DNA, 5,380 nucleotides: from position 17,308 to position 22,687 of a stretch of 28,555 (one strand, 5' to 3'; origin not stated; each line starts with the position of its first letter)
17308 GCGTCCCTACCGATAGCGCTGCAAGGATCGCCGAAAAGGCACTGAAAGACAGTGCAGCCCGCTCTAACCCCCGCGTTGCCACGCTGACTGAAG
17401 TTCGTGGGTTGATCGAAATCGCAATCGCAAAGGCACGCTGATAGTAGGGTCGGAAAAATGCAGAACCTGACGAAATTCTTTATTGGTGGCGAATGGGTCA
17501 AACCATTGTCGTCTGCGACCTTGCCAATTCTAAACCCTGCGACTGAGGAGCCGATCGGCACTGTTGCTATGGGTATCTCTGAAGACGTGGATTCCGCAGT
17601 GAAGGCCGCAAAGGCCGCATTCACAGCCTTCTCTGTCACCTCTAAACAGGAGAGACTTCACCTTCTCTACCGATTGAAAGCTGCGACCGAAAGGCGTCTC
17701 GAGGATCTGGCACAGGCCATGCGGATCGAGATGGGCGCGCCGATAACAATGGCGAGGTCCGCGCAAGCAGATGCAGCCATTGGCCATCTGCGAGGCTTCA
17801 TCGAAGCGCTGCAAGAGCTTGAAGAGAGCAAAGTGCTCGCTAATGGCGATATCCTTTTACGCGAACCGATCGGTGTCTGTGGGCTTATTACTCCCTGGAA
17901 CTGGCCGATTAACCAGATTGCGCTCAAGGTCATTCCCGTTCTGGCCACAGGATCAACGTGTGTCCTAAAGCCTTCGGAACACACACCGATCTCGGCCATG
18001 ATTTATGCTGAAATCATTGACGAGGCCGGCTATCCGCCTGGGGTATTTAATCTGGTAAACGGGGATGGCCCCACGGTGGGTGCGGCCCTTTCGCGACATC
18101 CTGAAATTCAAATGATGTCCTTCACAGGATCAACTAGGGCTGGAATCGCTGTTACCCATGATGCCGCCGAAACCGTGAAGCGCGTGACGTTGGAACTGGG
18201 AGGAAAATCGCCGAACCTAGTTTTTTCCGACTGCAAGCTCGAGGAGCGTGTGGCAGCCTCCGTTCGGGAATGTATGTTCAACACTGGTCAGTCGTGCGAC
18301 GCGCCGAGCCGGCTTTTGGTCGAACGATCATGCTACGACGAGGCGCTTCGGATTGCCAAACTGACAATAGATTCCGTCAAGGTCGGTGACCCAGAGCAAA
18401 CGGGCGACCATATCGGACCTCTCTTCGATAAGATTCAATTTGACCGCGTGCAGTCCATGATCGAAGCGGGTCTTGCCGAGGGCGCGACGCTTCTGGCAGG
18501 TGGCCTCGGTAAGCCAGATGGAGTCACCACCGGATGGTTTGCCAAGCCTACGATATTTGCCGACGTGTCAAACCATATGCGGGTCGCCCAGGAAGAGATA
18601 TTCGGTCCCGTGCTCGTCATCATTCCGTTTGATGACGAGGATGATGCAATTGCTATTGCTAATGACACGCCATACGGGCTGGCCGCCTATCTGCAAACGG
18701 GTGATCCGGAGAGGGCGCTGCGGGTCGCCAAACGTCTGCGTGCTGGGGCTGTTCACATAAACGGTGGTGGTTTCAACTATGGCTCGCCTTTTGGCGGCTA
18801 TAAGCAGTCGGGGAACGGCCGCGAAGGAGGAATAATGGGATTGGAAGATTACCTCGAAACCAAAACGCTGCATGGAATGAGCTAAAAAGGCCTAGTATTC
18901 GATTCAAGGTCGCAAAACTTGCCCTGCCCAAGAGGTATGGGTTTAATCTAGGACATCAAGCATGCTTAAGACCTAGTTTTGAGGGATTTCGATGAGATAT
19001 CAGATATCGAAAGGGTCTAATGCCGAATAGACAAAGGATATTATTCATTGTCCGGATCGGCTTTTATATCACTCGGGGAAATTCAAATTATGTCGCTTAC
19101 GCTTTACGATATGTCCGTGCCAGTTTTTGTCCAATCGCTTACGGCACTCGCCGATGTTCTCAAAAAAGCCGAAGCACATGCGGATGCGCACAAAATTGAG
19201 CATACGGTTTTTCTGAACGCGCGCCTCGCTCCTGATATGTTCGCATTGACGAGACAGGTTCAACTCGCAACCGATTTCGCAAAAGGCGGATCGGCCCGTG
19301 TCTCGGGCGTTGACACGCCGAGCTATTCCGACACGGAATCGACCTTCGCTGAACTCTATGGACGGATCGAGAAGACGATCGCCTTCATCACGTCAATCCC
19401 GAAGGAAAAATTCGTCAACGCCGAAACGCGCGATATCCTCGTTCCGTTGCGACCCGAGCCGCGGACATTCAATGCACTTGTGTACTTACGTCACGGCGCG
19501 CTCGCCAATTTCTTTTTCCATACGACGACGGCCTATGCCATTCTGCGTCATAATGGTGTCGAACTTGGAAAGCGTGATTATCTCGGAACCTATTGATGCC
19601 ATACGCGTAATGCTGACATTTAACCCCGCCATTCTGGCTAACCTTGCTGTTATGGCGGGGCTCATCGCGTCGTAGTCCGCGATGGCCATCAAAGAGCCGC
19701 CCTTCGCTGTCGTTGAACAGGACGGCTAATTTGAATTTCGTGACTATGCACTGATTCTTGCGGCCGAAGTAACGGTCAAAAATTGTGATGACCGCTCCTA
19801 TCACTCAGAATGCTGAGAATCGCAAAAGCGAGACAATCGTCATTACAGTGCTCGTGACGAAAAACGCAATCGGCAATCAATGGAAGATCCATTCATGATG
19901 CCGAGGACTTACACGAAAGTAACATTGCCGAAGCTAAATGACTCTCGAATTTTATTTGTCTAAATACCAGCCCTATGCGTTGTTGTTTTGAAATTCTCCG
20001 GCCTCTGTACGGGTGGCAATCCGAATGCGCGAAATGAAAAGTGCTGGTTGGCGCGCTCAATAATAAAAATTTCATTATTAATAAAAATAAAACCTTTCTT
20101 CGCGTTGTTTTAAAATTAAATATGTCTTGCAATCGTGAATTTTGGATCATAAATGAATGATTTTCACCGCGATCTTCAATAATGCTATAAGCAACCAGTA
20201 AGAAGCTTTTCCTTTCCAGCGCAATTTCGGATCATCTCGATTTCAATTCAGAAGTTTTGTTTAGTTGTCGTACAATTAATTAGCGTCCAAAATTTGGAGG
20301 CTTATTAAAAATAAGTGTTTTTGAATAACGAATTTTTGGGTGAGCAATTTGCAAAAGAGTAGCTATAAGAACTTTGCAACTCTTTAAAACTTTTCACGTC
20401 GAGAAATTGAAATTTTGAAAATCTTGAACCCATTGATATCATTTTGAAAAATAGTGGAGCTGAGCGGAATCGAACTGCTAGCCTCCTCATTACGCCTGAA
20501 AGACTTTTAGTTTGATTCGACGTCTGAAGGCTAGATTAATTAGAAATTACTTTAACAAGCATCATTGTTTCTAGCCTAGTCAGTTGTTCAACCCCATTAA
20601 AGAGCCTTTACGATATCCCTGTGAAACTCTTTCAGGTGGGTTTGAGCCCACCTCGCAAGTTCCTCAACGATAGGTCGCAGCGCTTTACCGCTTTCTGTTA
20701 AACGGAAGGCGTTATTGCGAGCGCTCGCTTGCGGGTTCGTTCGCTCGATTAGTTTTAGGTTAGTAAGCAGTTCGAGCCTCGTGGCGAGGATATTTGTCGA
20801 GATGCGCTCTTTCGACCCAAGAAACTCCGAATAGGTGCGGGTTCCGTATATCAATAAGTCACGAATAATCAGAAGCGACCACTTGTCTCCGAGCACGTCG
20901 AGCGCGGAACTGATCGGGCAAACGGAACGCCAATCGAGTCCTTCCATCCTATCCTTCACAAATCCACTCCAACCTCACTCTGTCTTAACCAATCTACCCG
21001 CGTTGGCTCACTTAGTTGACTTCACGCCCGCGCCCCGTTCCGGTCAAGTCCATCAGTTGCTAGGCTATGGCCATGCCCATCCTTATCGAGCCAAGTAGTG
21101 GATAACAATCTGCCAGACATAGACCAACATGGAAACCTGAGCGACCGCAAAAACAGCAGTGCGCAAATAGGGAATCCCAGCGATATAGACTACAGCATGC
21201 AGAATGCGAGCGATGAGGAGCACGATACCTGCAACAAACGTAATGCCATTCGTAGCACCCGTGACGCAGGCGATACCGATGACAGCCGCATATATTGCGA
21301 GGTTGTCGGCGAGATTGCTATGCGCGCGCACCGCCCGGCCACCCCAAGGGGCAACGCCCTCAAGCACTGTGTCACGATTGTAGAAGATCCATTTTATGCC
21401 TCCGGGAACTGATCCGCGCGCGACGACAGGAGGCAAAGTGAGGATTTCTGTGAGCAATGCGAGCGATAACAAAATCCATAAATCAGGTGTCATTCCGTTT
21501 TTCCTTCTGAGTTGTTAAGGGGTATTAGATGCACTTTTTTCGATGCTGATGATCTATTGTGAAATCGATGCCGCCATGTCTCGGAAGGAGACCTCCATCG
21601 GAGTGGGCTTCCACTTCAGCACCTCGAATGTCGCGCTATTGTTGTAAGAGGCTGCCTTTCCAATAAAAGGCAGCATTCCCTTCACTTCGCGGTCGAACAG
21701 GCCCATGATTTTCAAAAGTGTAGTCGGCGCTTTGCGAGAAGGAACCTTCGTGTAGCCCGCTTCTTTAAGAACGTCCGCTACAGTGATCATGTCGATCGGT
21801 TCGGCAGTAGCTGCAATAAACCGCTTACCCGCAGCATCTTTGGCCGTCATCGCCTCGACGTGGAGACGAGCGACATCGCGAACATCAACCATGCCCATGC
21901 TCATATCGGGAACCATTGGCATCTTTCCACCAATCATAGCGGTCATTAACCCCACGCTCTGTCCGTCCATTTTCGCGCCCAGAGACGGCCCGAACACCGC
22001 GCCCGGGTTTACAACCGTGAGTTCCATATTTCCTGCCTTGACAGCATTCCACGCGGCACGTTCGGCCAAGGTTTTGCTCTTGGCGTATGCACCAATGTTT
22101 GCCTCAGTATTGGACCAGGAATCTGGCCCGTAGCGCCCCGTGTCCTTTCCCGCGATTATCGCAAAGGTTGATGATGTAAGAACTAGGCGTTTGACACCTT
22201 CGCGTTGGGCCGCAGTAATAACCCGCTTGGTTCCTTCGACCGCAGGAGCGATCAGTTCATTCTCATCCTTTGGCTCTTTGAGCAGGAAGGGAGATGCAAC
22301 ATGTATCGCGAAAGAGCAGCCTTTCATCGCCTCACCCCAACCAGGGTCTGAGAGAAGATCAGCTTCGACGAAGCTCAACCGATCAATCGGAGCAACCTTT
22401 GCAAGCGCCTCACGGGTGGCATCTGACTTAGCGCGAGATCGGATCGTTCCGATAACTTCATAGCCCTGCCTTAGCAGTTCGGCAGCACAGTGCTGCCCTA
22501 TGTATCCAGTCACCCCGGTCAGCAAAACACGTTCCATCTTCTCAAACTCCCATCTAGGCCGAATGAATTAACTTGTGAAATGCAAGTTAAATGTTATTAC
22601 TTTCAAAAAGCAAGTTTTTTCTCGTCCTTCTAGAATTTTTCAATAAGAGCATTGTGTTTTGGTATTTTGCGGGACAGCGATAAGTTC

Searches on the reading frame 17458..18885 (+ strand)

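Call 10: search_protein_families(library=pfam, proteins=[window:17458-18885:+])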
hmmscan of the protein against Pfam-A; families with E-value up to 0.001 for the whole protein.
window:17458-18885:+ (475 aa): 1 family
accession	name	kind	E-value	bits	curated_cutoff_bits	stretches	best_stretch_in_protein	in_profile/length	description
PF00171.27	Aldedh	-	2.6e-155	517.9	23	1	13-470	1-460/461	Aldehyde dehydrogenase family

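Call 80: search_protein_families(library=ncbifam, proteins=[window:17458-18885:+], max_evalue=1e-60)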
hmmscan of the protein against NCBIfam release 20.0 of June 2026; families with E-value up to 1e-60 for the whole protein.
window:17458-18885:+ (475 aa): 30 families (the best 25 are shown)
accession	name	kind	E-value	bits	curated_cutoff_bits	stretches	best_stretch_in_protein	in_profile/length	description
TIGR02299.1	HpaE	equivalog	6.8e-132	440.5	638.35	1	6-472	2-475/488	5-carboxymethyl-2-hydroxymuconate semialdehyde dehydrogenase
TIGR04284.1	aldehy_Rv0768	hypoth_equivalog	1.6e-127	426.4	775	1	6-471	2-476/480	aldehyde dehydrogenase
TIGR01804.1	BADH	equivalog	5.1e-123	411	668.6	1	8-469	1-467/467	betaine-aldehyde dehydrogenase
NF010000.0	PRK13473.1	subfamily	2.5e-119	399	615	1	5-469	3-468/475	aminobutyraldehyde dehydrogenase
NF045736.1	PaDhStyDRhodo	equivalog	3.9e-118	395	800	1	5-470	3-474/479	phenylacetaldehyde dehydrogenase StyD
NF009725.0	PRK13252.1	equivalog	3e-115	385.5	593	1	3-471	5-477/488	betaine-aldehyde dehydrogenase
TIGR03216.1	OH_muco_semi_DH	equivalog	2.3e-110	369.4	693.25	1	6-470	2-476/481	2-hydroxymuconic semialdehyde dehydrogenase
NF050026.1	AcaldDHExaC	equivalog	4.2e-109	365.4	900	1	6-471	17-491/503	acetaldehyde dehydrogenase ExaC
NF045735.1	PaDhStyDPseudo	equivalog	6.7e-109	364.7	850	1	6-471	4-479/483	phenylacetaldehyde dehydrogenase StyD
TIGR01780.1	SSADH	subfamily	1.9e-107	359.9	646.35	1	25-469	2-448/448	succinate-semialdehyde dehydrogenase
NF007352.0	PRK09847.1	equivalog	2.7e-104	349.4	850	1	5-471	20-489/495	aldehyde dehydrogenase PuuC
NF042993.1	AlphKGSA_gudD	equivalog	5.6e-103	345.3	770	1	6-471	5-478/481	alpha-ketoglutaric semialdehyde dehydrogenase GucD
NF007497.0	PRK10090.1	equivalog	4.8e-98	329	500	1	5-470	7-474/480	aldehyde dehydrogenase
NF006916.0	PRK09407.1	equivalog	8.3e-98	328.2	521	1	20-471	34-490/526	succinic semialdehyde dehydrogenase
NF052305.1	DioxValDhHalo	equivalog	2.9e-97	326.6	750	1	1-471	1-479/483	2,5-dioxovalerate dehydrogenase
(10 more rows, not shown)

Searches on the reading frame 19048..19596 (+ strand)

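Call 10: search_protein_families(library=pfam, proteins=[window:19048-19596:+])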
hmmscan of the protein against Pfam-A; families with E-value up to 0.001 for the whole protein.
window:19048-19596:+ (182 aa): 1 family
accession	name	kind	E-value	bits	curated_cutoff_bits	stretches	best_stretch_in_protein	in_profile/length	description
PF09351.15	DUF1993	-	2.9e-58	196.8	23.4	1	19-179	1-161/161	Domain of unknown function (DUF1993)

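Call 76: search_protein_families(library=ncbifam, proteins=[window:19048-19596:+], max_evalue=1e-10)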
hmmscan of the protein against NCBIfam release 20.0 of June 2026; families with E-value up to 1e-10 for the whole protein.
window:19048-19596:+ (182 aa): 0 families

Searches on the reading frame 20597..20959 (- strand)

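Call 3: search_protein_families(library=pfam, proteins=[window:20597-20959:-])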
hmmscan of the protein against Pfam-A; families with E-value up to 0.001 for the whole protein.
window:20597-20959:- (120 aa): 1 family
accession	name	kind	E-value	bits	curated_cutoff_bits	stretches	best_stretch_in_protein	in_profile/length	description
PF01638.23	HxlR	-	3.9e-16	59.1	20.8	1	22-111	1-89/91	HxlR-like helix-turn-helix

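Call 4: search_protein_families(library=ncbifam, proteins=[window:20597-20959:-])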
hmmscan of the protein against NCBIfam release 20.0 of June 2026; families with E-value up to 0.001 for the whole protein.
window:20597-20959:- (120 aa): 2 families
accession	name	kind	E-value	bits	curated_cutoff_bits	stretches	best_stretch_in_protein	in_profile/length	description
NF047364.1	redox_TF_RrpB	exception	4.3e-14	52.6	175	1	11-107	2-102/105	MarR family transcription factor RrpB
NF047367.1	redox_TF_RrpA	exception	7.5e-05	22.9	185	1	14-107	6-99/101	MarR family transcription factor RrpA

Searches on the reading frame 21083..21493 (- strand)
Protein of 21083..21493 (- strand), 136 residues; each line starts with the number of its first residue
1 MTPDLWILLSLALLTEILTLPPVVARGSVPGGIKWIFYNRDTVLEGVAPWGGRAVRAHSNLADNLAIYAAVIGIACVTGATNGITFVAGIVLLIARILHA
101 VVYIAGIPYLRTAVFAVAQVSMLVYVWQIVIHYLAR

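Call 3: search_protein_families(library=pfam, proteins=[window:21083-21493:-])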
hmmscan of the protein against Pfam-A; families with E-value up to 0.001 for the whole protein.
window:21083-21493:- (136 aa): 1 family
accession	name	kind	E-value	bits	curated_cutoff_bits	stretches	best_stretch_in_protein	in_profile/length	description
PF01124.23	MAPEG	-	8.1e-17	62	23.4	1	11-130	8-128/129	MAPEG family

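Call 4: search_protein_families(library=ncbifam, proteins=[window:21083-21493:-])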
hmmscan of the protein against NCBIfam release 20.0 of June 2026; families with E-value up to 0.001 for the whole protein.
window:21083-21493:- (136 aa): 0 families

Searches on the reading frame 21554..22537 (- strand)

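Call 3: search_protein_families(library=pfam, proteins=[window:21554-22537:-])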
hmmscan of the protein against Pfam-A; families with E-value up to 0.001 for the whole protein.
window:21554-22537:- (327 aa): 9 families
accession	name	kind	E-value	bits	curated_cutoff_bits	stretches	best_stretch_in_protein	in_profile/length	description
PF01370.27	Epimerase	-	1.1e-27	97.5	20.9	1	4-237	1-232/240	NAD dependent epimerase/dehydratase family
PF01073.25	3Beta_HSD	-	8.6e-18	64.8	22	1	6-186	2-186/280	3-beta hydroxysteroid dehydrogenase/isomerase family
PF07993.18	NAD_binding_4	-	1.6e-16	60.6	20.1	1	6-215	1-241/258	Male sterility protein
PF13460.12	NAD_binding_10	-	4e-15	56.6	27.2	1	8-181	1-146/184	NAD(P)H-binding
PF16363.11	GDP_Man_Dehyd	-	5.8e-11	42.9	27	1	5-246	1-251/332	GDP-mannose 4,6 dehydratase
PF05368.20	NmrA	-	1.3e-08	35.3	27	1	3-121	4-105/298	NmrA-like family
PF04321.23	RmlD_sub_bind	-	3.6e-05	23.4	27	1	3-184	2-154/287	RmlD substrate binding domain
PF08659.16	KR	-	0.0001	22.8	22.6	0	4-46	3-46/180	KR domain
PF02719.21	Polysacc_synt_2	-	0.00021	21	20.2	0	4-127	1-132/293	Polysaccharide biosynthesis protein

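Call 4: search_protein_families(library=ncbifam, proteins=[window:21554-22537:-])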
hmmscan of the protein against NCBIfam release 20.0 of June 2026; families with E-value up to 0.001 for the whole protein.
window:21554-22537:- (327 aa): 29 families (the best 25 are shown)
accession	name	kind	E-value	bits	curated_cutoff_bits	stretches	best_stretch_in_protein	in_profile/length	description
TIGR03466.1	HpnA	hypoth_equivalog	2e-38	132.1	367.65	1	3-286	2-271/327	hopanoid-associated sugar epimerase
TIGR01746.1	Thioester-redct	subfamily_domain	2.2e-19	69.9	213.35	1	4-263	2-283/371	thioester reductase domain-containing protein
NF052578.1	StrlDmthSdmBMthl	equivalog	1e-17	64.9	600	1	4-278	3-262/328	sterol demethylase protein SdmB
NF042423.1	oxyalk_red_Shew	equivalog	1.1e-17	64.2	580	1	2-274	9-270/331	2-alkyl-3-oxoalkanoate reductase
TIGR04180.1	EDH_00030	hypoth_equivalog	4.9e-14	52.1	475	1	4-189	1-183/297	NAD-dependent 4,6-dehydratase LegB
NF042422.1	oxyalk_red_OleD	equivalog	1.2e-11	44.6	580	1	3-265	2-255/329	2-alkyl-3-oxoalkanoate reductase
TIGR01179.1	galE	equivalog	4.7e-11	42.1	262.3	1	3-199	1-189/332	UDP-glucose 4-epimerase GalE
NF005539.0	PRK07201.1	equivalog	4.1e-10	39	549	1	4-259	3-264/657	SDR family oxidoreductase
NF050030.1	thlkprotThyD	equivalog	4.7e-08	32.5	400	1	3-259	2-248/305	thylakoid membrane protein ThyD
NF058621.1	DiazavRedAvaA7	equivalog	5.6e-08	32.8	400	1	3-249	2-236/304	3-diazoavenalumate denitrifying reductase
NF041293.1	G6PDh_Azf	equivalog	2.3e-07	30.5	400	1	2-129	3-121/252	NAD-dependent glucose-6-phosphate dehydrogenase Azf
NF004520.0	PRK05865.1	equivalog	7.8e-07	27.4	1509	1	3-186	2-133/854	sugar epimerase family protein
NF007956.0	PRK10675.1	subfamily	2.6e-06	26.8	394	1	3-169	2-167/338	UDP-glucose 4-epimerase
NF004649.0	PRK05993.1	equivalog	2.1e-05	23.9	387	1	3-38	6-41/277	SDR family oxidoreductase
NF038078.1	NRPS_MxcG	equivalog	2.4e-05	21.8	2300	1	3-263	1084-1357/1442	myxochelin non-ribosomal peptide synthetase MxcG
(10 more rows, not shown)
